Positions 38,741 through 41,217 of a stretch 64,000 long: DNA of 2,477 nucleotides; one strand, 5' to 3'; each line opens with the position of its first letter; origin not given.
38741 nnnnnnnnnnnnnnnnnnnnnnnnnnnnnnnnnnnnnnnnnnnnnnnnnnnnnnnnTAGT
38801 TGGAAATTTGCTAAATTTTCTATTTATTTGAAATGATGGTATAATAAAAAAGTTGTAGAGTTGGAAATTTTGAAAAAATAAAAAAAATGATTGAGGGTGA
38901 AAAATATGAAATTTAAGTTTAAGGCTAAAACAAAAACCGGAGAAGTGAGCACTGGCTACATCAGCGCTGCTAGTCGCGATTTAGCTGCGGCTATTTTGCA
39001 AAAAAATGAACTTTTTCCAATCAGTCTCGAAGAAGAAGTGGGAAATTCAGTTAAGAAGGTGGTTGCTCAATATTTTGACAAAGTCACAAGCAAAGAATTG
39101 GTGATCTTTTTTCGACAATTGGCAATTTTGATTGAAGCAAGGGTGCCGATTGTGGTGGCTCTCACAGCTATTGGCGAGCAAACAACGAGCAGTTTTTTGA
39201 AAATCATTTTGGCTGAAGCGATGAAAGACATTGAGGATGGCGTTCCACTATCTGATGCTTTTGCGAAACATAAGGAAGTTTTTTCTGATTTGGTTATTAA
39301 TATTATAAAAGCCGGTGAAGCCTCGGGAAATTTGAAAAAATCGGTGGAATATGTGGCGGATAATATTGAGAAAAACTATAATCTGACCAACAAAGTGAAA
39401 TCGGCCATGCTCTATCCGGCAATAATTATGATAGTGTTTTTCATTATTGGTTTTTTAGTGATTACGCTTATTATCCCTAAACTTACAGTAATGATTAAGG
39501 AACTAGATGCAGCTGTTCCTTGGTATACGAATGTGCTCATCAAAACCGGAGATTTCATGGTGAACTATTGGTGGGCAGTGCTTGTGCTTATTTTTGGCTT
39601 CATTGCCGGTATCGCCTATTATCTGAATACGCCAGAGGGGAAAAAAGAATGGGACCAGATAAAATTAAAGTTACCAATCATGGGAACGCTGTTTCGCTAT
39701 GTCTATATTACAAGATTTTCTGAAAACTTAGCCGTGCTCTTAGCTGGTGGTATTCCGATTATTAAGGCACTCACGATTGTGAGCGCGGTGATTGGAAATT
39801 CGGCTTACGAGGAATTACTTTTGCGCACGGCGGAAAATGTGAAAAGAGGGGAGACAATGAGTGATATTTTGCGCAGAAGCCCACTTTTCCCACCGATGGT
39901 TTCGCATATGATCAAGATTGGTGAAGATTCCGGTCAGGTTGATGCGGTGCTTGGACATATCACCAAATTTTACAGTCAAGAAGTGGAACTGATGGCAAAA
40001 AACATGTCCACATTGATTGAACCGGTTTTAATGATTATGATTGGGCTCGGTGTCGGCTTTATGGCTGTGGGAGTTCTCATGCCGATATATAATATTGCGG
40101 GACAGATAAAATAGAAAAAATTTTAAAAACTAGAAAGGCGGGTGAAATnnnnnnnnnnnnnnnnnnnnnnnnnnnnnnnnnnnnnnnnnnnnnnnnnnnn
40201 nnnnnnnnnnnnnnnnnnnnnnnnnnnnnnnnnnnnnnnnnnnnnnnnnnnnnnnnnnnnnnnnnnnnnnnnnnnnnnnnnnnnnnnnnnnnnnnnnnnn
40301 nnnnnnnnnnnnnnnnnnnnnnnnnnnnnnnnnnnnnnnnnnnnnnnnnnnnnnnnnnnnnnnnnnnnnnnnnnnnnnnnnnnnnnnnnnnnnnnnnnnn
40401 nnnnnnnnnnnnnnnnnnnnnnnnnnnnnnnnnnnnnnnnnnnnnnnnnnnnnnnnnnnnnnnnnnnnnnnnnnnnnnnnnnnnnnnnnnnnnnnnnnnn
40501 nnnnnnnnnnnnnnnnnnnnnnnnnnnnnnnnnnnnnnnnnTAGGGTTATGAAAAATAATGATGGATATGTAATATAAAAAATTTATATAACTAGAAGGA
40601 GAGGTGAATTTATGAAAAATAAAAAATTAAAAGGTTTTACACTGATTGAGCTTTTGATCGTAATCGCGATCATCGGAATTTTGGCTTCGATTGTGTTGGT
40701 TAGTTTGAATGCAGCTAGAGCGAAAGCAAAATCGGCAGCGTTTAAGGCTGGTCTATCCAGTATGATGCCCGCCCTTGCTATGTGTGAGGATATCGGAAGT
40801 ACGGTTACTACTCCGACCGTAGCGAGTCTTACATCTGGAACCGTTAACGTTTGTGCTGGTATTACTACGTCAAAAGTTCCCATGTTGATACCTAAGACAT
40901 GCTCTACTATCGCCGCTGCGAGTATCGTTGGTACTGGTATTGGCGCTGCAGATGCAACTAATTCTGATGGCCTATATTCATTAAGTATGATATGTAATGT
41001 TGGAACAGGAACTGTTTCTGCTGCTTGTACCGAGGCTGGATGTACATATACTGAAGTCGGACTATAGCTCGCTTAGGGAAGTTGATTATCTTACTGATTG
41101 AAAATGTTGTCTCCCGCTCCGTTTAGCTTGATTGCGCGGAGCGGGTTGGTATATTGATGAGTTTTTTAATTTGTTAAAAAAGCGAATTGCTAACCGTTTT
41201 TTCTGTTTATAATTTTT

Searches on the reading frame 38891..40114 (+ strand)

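Call 15: search_protein_families(library=pfam, proteins=[window:38891-40114:+], max_evalue=0.01)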
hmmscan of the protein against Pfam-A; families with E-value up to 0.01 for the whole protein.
window:38891-40114:+ (407 aa): 2 families
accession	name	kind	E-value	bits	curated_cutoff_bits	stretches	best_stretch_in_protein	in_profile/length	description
PF00482.28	T2SSF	-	9.9e-60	200.4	25.2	2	73-196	1-125/125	Type II secretion system (T2SS), protein F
PF20990.2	DUF2207_C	-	0.00077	19.7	33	1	134-258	102-204/247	Predicted membrane protein (DUF2207) C-terminal domain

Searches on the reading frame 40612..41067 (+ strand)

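Call 15: search_protein_families(library=pfam, proteins=[window:40612-41067:+], max_evalue=0.01)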
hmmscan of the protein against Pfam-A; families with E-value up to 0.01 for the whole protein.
window:40612-41067:+ (151 aa): 1 family
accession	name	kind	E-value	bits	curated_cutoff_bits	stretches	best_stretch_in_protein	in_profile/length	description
PF07963.17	N_methyl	-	2.7e-09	36.6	21.2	1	4-29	2-27/27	Prokaryotic N-terminal methylation motif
